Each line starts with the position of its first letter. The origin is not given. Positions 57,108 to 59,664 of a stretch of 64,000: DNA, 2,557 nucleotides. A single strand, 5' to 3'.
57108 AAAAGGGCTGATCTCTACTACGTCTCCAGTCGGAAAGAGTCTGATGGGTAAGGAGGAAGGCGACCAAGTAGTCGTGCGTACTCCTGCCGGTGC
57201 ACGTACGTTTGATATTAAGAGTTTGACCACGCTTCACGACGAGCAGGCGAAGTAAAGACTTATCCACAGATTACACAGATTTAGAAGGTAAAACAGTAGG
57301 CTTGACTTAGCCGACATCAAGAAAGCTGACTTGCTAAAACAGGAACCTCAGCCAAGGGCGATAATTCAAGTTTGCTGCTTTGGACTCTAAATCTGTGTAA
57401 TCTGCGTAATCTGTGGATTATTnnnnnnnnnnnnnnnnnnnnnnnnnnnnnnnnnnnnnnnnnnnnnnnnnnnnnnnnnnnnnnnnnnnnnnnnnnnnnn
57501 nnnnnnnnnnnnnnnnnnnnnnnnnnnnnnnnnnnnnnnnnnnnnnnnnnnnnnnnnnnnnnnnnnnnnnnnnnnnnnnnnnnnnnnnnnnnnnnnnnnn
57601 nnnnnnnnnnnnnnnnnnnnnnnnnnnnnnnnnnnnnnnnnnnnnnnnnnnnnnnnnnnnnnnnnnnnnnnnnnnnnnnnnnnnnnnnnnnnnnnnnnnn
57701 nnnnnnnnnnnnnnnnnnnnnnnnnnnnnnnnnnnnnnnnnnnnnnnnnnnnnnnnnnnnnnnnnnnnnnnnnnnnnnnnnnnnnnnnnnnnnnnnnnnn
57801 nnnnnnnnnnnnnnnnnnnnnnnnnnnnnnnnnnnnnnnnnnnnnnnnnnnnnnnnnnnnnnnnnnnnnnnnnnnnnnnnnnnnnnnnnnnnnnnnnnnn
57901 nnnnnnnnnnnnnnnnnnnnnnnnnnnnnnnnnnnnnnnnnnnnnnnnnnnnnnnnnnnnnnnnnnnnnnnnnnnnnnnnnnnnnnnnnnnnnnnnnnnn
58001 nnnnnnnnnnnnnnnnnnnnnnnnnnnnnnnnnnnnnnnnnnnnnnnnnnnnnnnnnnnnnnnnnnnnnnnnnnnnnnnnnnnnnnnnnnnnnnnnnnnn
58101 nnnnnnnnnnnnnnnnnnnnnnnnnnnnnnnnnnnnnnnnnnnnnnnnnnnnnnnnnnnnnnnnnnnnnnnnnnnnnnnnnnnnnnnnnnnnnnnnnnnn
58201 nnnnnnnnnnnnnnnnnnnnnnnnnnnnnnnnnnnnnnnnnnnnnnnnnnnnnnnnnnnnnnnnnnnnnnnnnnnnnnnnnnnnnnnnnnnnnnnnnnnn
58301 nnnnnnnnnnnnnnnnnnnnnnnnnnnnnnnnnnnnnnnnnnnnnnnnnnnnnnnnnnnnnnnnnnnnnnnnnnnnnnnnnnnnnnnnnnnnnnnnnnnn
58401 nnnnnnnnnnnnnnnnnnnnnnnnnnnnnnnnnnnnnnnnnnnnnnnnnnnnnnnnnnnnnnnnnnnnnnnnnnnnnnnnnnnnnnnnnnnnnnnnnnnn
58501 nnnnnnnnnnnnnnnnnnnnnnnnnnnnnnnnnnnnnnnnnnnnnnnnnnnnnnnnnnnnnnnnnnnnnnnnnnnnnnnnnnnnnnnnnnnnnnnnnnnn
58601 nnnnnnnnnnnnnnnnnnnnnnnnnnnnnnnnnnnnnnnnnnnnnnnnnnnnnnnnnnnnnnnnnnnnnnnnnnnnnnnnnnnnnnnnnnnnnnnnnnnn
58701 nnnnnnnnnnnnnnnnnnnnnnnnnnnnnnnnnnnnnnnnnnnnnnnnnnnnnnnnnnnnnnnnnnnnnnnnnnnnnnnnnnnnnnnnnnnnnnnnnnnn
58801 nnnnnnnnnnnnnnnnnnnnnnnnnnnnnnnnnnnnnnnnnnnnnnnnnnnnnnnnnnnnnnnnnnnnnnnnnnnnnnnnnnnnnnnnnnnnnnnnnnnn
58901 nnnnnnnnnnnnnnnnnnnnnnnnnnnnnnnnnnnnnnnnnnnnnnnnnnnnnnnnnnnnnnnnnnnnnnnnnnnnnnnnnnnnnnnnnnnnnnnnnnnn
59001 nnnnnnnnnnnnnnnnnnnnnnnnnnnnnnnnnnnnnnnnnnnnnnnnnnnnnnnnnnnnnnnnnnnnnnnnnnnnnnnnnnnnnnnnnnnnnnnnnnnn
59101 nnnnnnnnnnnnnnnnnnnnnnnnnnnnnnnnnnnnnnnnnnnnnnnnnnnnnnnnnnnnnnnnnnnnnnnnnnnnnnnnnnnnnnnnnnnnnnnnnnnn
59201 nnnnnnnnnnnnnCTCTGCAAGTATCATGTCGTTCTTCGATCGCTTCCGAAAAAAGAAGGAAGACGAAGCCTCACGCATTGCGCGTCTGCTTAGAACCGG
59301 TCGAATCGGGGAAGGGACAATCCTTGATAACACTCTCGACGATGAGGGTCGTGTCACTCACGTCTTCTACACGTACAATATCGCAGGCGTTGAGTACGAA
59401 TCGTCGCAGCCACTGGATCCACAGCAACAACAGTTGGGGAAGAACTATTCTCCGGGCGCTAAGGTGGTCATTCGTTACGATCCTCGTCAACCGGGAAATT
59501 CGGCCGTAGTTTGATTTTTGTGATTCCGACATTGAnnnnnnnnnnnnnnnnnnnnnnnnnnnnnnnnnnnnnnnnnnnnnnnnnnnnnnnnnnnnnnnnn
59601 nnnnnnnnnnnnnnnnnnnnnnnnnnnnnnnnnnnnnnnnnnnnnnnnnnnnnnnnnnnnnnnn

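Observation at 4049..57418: Several dispersed families of low-complexity word repeats occupy many of the larger intergenic gaps, mostly as long inverted repeats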

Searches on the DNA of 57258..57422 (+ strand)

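Call 39: search_dna_similar(query=window:57258-57422:+, collection=plasmids, mode=distant, max_evalue=0.01, max_rows=30)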
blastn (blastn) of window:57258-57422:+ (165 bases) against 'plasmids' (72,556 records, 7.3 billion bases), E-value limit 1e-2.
No match.

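Call 40: search_dna_similar(query=window:57258-57422:+, collection=phages, mode=distant, max_evalue=0.01, max_rows=20)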
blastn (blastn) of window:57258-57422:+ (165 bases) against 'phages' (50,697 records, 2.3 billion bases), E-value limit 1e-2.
No match.

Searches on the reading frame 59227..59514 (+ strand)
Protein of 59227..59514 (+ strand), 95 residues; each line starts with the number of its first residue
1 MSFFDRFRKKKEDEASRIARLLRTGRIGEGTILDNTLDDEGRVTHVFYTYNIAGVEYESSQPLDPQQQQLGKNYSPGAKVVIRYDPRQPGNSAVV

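Call 48: search_protein_families(library=pfam, proteins=[window:59227-59514:+], max_evalue=0.001)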
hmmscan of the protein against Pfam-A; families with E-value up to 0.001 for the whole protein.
window:59227-59514:+ (95 aa): 1 family
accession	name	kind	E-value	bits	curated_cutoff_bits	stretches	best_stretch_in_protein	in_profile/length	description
PF12158.14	DUF3592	-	1.1e-08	36.1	25.3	1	30-94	3-79/84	Domain of unknown function (DUF3592)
